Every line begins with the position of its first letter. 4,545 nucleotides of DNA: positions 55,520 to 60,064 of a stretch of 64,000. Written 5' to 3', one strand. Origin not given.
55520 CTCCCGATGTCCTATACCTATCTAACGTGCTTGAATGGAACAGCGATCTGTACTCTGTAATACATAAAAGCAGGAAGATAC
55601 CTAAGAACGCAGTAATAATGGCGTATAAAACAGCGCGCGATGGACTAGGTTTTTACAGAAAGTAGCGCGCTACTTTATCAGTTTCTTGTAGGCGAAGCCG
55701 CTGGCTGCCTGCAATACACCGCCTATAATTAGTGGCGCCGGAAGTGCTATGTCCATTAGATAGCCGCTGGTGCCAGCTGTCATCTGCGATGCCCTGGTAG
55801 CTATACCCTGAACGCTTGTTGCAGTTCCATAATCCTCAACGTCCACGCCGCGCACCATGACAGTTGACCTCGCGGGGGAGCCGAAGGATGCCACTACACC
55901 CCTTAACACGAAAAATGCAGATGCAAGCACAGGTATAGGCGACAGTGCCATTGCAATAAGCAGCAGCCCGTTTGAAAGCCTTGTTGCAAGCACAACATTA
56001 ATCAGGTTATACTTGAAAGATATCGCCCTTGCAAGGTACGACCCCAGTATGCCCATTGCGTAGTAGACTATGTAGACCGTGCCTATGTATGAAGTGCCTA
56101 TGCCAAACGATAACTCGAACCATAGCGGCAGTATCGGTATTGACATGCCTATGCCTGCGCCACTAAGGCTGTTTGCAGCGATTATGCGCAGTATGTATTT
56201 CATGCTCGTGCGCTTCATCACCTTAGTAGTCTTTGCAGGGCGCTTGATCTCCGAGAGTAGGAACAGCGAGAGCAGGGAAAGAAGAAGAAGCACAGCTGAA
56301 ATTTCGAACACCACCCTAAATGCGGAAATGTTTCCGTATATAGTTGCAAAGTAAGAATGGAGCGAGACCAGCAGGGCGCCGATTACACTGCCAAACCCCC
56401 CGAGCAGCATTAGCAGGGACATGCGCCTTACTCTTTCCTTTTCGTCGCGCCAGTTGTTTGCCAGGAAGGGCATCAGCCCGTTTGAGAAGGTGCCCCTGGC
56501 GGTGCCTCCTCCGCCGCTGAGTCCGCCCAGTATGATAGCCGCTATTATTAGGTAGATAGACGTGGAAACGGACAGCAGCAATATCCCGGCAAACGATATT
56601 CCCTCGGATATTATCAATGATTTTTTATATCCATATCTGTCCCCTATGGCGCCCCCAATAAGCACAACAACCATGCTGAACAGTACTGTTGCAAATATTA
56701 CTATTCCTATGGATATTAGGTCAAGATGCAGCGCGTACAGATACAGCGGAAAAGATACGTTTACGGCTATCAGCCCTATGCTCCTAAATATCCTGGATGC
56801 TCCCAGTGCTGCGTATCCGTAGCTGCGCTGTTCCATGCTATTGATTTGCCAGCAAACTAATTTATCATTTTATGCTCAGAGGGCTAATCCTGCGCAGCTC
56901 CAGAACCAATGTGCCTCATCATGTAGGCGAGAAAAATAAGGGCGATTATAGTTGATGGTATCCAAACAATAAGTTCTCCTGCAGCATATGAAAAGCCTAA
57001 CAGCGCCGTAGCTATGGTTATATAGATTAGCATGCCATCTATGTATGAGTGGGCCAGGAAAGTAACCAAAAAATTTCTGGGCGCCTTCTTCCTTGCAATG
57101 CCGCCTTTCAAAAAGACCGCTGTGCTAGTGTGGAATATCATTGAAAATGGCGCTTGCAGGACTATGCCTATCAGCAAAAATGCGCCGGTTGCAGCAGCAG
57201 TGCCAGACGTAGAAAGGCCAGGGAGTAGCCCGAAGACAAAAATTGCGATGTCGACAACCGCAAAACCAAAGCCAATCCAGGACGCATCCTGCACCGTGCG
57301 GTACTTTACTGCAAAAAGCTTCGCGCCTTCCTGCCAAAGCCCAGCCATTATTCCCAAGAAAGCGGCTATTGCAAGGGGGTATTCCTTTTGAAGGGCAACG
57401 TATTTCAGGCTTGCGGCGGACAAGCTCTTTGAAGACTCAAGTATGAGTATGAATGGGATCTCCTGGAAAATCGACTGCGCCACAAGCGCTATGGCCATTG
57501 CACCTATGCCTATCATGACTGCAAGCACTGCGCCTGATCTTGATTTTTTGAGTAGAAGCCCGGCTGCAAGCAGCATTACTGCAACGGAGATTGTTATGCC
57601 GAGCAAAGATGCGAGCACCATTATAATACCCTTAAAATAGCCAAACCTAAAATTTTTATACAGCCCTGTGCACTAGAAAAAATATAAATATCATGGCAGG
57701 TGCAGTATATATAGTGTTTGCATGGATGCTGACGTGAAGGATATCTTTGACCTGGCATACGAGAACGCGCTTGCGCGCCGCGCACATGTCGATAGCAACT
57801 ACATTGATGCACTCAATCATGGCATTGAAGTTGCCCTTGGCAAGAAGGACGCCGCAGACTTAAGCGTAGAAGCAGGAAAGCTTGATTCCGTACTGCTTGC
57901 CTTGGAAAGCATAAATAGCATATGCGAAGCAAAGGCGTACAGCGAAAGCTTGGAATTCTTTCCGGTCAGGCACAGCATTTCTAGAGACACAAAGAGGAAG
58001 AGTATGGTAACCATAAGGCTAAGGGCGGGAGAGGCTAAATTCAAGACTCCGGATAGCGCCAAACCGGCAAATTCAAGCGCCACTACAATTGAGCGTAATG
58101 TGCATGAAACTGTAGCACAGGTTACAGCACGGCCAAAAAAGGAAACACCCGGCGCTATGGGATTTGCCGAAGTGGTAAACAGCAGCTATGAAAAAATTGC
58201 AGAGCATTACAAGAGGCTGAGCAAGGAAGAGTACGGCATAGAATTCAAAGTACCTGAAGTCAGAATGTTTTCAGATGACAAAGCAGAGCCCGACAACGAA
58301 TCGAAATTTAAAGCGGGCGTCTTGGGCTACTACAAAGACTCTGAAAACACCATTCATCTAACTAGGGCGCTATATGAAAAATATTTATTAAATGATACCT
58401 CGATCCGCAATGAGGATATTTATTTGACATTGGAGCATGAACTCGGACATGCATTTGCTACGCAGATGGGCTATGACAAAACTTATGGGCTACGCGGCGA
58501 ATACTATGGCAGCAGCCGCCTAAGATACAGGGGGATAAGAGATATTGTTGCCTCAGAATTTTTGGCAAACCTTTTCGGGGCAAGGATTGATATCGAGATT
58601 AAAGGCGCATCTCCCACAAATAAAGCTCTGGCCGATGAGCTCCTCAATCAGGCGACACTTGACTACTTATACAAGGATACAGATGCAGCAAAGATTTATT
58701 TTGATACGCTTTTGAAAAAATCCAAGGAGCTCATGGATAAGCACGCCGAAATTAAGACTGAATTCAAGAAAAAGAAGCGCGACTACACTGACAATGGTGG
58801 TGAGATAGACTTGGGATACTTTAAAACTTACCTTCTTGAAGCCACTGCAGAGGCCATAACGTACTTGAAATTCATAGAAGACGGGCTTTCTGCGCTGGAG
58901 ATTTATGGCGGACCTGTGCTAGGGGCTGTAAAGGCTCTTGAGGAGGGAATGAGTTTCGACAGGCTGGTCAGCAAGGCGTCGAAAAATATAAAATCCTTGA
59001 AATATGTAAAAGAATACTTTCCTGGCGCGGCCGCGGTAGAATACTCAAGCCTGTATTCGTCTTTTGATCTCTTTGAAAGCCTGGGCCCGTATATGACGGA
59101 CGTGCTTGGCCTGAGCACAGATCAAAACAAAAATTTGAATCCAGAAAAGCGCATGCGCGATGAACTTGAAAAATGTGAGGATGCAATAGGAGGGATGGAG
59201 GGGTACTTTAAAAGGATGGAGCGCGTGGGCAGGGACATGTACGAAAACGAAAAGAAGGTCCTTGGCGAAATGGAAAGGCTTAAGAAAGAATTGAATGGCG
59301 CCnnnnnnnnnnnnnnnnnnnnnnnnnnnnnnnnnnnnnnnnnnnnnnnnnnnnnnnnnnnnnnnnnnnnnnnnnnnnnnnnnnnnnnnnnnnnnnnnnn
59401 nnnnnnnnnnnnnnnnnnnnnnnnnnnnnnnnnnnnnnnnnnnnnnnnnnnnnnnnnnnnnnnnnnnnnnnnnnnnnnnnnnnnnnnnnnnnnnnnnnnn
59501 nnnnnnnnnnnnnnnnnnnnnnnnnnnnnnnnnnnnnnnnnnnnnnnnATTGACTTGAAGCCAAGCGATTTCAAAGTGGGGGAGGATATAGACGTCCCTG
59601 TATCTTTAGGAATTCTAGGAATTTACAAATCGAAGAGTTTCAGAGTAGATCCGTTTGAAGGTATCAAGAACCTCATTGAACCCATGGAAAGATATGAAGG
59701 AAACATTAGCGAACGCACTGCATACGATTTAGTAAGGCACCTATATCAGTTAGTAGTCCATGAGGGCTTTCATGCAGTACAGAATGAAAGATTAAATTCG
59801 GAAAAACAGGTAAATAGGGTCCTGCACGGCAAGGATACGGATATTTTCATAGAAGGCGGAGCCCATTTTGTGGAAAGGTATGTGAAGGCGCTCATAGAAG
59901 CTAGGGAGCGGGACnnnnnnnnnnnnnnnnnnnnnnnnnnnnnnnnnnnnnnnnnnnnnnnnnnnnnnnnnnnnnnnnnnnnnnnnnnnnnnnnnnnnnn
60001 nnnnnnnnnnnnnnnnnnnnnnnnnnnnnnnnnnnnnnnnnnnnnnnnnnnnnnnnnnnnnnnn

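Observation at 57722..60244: Uncharacterised 840-aa double-HExxH protein family with a second paralog at the window edge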

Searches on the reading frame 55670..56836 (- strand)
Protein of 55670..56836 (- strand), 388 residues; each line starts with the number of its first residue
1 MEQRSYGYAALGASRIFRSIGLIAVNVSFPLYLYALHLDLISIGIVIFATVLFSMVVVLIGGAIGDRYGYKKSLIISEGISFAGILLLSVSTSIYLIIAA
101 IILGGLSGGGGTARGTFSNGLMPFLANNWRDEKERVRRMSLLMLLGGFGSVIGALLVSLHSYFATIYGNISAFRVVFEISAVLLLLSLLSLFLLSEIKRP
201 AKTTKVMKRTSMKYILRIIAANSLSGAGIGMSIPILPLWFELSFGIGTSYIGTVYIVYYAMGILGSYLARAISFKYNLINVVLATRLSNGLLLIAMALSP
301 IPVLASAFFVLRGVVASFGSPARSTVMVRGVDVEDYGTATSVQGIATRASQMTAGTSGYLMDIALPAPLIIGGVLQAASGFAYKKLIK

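Call 4: search_protein_families(library=pfam, proteins=[window:55670-56836:-], max_evalue=1)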
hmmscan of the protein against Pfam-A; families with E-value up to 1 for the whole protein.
window:55670-56836:- (388 aa): 3 families
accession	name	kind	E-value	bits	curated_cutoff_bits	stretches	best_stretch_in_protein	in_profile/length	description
PF07690.21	MFS_1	-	1.4e-24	87.1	33.4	1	16-350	6-342/347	Major Facilitator Superfamily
PF05140.19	ResB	-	0.0027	17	24.6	1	53-87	159-193/486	ResB-like family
PF19380.4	DUF5955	-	0.33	11.8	27.1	0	284-319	53-88/88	Family of unknown function (DUF5955)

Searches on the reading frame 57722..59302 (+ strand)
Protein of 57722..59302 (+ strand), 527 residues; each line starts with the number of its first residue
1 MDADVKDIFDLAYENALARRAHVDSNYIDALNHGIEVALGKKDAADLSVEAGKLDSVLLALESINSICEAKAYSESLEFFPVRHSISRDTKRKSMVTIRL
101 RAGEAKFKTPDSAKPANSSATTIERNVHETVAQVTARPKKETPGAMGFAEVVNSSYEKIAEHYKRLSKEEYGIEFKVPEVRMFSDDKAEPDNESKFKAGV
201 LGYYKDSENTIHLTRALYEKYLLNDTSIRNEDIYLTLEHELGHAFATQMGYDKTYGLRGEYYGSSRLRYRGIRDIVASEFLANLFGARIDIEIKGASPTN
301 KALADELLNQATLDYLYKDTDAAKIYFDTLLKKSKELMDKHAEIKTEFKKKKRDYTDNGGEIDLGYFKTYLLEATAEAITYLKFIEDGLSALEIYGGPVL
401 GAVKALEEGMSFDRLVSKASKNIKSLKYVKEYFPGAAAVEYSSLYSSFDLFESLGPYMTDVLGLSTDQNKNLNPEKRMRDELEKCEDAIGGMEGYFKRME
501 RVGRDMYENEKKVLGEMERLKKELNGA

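Call 29: find_homologous_proteins(query=A3, max_evalue=0.01)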
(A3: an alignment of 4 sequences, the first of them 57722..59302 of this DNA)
Query A3 (4 sequences) (527 aa, profile of the alignment): 2 proteins with E <= 0.01 among 8000 candidates.
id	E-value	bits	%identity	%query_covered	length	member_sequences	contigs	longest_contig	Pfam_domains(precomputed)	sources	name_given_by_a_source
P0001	1.3e-290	983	71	100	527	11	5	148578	-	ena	-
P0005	6.7e-38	149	67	19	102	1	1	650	-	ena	-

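Call 42: search_solved_structures(query=A6, max_evalue=10, show_alignments=2)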
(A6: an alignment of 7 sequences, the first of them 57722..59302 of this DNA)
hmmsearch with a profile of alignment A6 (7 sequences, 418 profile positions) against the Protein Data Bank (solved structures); distinct sequences matched with E-value up to 10: 3.
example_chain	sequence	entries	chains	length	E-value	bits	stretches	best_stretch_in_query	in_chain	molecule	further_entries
8tqk_A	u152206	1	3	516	0.25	13.4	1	352-402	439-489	Fusion glycoprotein F0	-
6mjz_A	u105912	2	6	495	0.26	13.4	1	352-402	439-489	Fusion glycoprotein F0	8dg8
6z0c_A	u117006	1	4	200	3.2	9.8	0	372-411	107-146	Maquette-3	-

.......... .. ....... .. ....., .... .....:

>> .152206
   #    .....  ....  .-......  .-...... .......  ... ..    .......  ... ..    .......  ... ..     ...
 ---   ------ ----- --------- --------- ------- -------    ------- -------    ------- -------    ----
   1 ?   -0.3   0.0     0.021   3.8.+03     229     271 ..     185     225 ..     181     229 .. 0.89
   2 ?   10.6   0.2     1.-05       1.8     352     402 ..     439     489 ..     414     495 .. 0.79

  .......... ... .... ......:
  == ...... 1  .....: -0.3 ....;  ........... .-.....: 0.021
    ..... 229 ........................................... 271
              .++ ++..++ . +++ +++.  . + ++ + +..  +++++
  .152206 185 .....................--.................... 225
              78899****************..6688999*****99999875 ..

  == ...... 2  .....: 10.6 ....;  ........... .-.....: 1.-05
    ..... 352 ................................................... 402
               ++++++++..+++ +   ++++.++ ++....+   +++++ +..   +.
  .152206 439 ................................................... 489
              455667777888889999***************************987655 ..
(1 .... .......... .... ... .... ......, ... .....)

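Call 45: predict_structure(alignment_id=A4)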
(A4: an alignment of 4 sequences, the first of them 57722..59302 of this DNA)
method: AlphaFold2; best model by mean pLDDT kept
length: 527 residues; sequences in the alignment: 4
mean_pLDDT: 47.7   pTM: 0.34
mean pLDDT of the five models: 47.7, 41.9, 41.5, 41.1, 37.6
residues with pLDDT >= 90: 2; 70-90: 60; 50-70: 161; < 50: 304
segments of 3 or more residues with pLDDT < 50: 1-5, 11-13, 15-26, 103-105, 112-325, 392-396, 415-461, 463-470, 524-527
pLDDT, mean of each block of 10 residues (from residue 1): 48 44 47 58 64 60 59 57 66 63 54 30 22 23 28 37 39 34 39 38 34 35 35 36 36 31 27 33 26 25 33 32 53 76 88 81 73 65 56 49 57 48 35 34 37 47 45 68 79 73 66 59 47
secondary structure, 60 per line:
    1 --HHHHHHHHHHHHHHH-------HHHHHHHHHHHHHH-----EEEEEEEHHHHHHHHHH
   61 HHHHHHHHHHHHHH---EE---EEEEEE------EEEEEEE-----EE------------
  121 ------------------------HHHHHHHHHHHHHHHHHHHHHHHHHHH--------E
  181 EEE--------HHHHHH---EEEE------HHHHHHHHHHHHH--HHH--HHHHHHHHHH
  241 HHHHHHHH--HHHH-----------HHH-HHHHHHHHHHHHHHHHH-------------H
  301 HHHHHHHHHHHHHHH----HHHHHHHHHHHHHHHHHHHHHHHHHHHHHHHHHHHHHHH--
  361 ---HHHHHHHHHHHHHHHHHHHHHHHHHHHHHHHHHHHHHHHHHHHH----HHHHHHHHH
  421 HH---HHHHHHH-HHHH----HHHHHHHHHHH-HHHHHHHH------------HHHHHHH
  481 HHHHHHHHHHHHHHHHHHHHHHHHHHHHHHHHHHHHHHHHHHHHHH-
elements in order: H3-17 H25-38 E44-50 H51-74 E83-88 E95-101 H145-171 E180-183 H192-197 E201-204 H211-223 H231-248 H251-254 H270-286 H300-315 H320-358 H364-407 H412-422 H426-432 H434-437 H442-452 H454-461 H474-526

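Call 49: search_protein_families(library=pfam, alignment_id=A6, max_evalue=5)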
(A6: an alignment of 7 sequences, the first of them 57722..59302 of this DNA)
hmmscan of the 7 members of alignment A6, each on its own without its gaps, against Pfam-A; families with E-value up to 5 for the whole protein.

A. member 1, window:57722-59302:+ (527 aa): 2 families
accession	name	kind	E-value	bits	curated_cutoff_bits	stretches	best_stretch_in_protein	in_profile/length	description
PF14521.12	Aspzincin_M35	-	0.011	16.6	30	1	150-257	18-116/142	Lysine-specific metallo-endopeptidase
PF05411.18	Peptidase_C32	-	0.074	13.4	22.1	1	244-278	34-67/128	Equine arteritis virus putative proteinase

B. families by the number of members that match (of 7 scanned): 36 families (the first 25 are shown)
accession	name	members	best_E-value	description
PF10263.15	SprT-like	4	0.00052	SprT-like family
PF06114.19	Peptidase_M78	2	0.0016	IrrE N-terminal-like domain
PF14521.12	Aspzincin_M35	2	0.0055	Lysine-specific metallo-endopeptidase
PF13582.12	Reprolysin_3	2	0.056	Metallo-peptidase family M12B Reprolysin-like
PF01431.27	Peptidase_M13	1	3e-05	Peptidase family M13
PF18818.7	MPTase-PolyVal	1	0.0015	Zincin-like metallopeptidase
PF20428.3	Sey1_3HB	1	0.0027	Sey1 three-helix bundle domain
PF04298.18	Zn_peptidase_2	1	0.015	Putative neutral zinc metallopeptidase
PF15704.10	Mt_ATP_synt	1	0.016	Mitochondrial ATP synthase subunit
PF13058.12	DUF3920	1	0.021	Protein of unknown function (DUF3920)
PF19527.4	DUF6055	1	0.025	Family of unknown function (DUF6055)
PF04513.17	Baculo_PEP_C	1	0.027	Baculovirus polyhedron envelope protein, PEP, C terminus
PF07464.16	ApoLp-III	1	0.034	Apolipophorin-III precursor (apoLp-III)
PF10078.15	DUF2316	1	0.036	Uncharacterized protein conserved in bacteria (DUF2316)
PF19911.4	DUF6384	1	0.04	Family of unknown function (DUF6384)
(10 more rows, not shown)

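Call 94: search_protein_families(library=ncbifam, alignment_id=A6, max_evalue=1)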
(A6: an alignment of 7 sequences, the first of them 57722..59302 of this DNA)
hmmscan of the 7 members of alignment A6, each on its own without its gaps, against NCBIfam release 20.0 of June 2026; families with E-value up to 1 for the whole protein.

A. member 1, window:57722-59302:+ (527 aa): 0 families

B. families by the number of members that match (of 7 scanned): 11 families
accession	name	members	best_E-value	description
NF050010.1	Zn_HExGHH_YpfJ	2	0.0035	KPN_02809 family neutral zinc metallopeptidase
NF038145.1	Hvo_1808_fam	2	0.052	Hvo_1808 family surface protein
NF045703.1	rSAM_Tes_intein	1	0.0025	tetraether lipid synthase Tes, intein-containing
NF011852.0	PRK15324.1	1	0.016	EscJ/YscJ/HrcJ family type III secretion inner membrane ring protein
TIGR02253.1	CTE7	1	0.018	TIGR02253 family HAD-type hydrolase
NF003617.0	PRK05261.1-2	1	0.04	phosphoketolase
NF003116.0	PRK04036.1-1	1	0.04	DNA-directed DNA polymerase II small subunit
NF038122.1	metallo_LGF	1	0.052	NF038122 family metalloprotease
TIGR03348.1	VI_IcmF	1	0.074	type VI secretion system membrane subunit TssM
TIGR00134.1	gatE_arch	1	0.088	Glu-tRNA(Gln) amidotransferase subunit GatE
NF003421.0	PRK04860.1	1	0.09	SprT family zinc-dependent metalloprotease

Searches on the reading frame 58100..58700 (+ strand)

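Call 15: search_protein_families(library=pfam, proteins=[window:58100-58700:+], max_evalue=10)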
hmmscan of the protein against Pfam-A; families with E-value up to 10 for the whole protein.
window:58100-58700:+ (200 aa): 4 families
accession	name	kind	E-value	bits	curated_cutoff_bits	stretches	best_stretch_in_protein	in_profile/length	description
PF14521.12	Aspzincin_M35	-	0.0022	18.8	30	1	23-131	17-116/142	Lysine-specific metallo-endopeptidase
PF05411.18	Peptidase_C32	-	0.018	15.5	22.1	1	118-152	34-67/128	Equine arteritis virus putative proteinase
PF19527.4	DUF6055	-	0.099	12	27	1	106-135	127-157/417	Family of unknown function (DUF6055)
PF10263.15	SprT-like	-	0.25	11.7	25.6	1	71-124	32-78/108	SprT-like family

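Call 62: search_solved_structures(query=A9, max_evalue=10, show_alignments=4)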
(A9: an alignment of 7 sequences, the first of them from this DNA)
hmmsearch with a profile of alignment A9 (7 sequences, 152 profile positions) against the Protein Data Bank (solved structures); distinct sequences matched with E-value up to 10: 2.
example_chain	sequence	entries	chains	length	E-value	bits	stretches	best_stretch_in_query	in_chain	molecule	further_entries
6jhd_A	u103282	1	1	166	0.52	13.4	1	26-95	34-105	Interferon alpha-8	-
9s9b_c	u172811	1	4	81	1.1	12.4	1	93-136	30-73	Particle protein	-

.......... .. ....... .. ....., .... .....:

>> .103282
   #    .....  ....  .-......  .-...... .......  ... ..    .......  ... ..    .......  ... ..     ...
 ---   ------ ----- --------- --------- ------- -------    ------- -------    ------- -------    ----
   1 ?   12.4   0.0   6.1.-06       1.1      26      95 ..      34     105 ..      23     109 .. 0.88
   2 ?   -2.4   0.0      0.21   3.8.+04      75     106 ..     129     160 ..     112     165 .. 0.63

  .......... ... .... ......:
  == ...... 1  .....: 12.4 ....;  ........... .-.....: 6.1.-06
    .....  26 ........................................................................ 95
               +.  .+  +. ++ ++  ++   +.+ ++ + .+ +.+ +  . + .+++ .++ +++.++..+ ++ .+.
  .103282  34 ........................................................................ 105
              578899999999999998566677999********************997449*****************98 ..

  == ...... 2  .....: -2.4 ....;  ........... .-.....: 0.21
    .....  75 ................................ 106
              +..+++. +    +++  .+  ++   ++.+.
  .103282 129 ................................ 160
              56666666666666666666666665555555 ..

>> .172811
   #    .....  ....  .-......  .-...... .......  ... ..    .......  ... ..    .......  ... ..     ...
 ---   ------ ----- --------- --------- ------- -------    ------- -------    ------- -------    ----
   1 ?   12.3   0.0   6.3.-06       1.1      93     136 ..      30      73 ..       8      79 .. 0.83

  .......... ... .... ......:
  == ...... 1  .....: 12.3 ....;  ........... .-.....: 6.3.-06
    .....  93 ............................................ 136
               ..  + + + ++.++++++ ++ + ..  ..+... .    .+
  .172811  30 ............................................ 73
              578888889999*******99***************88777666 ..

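Call 75: find_related_loci(query=A9, collection=viral_contigs, flank=6000)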
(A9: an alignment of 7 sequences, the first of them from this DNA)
Query A9 (161 aa) in viral_contigs; peptide patterns used: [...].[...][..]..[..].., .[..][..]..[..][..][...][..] (x = any residue, [..] = any of these).
128 stretches matched a pattern, but none encodes a relative of the query by tblastn (E <= 1e-3).

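Call 76: find_related_loci(query=A9, collection=metagenome_contigs, flank=6000)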
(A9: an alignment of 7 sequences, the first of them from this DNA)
Query A9 (161 aa) in metagenome_contigs; peptide patterns used: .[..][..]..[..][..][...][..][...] (x = any residue, [..] = any of these).
490 stretches matched a pattern, but none encodes a relative of the query by tblastn (E <= 1e-3).

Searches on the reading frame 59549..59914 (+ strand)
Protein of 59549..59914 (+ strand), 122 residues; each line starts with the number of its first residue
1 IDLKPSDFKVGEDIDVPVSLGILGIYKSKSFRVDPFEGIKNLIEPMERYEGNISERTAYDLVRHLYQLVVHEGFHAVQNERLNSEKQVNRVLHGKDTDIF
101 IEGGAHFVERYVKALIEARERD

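Call 63: search_solved_structures(query=A8, max_evalue=10, show_alignments=4)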
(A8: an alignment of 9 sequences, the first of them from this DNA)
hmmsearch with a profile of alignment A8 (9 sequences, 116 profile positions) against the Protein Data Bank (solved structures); distinct sequences matched with E-value up to 10: 2.
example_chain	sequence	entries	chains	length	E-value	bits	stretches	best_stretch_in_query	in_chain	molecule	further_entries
9ijj_b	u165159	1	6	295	0.16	15.5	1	25-78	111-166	Spermatogenesis-associated protein 4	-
3e56_A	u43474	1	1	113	1.1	12.7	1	41-109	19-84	Putative uncharacterized protein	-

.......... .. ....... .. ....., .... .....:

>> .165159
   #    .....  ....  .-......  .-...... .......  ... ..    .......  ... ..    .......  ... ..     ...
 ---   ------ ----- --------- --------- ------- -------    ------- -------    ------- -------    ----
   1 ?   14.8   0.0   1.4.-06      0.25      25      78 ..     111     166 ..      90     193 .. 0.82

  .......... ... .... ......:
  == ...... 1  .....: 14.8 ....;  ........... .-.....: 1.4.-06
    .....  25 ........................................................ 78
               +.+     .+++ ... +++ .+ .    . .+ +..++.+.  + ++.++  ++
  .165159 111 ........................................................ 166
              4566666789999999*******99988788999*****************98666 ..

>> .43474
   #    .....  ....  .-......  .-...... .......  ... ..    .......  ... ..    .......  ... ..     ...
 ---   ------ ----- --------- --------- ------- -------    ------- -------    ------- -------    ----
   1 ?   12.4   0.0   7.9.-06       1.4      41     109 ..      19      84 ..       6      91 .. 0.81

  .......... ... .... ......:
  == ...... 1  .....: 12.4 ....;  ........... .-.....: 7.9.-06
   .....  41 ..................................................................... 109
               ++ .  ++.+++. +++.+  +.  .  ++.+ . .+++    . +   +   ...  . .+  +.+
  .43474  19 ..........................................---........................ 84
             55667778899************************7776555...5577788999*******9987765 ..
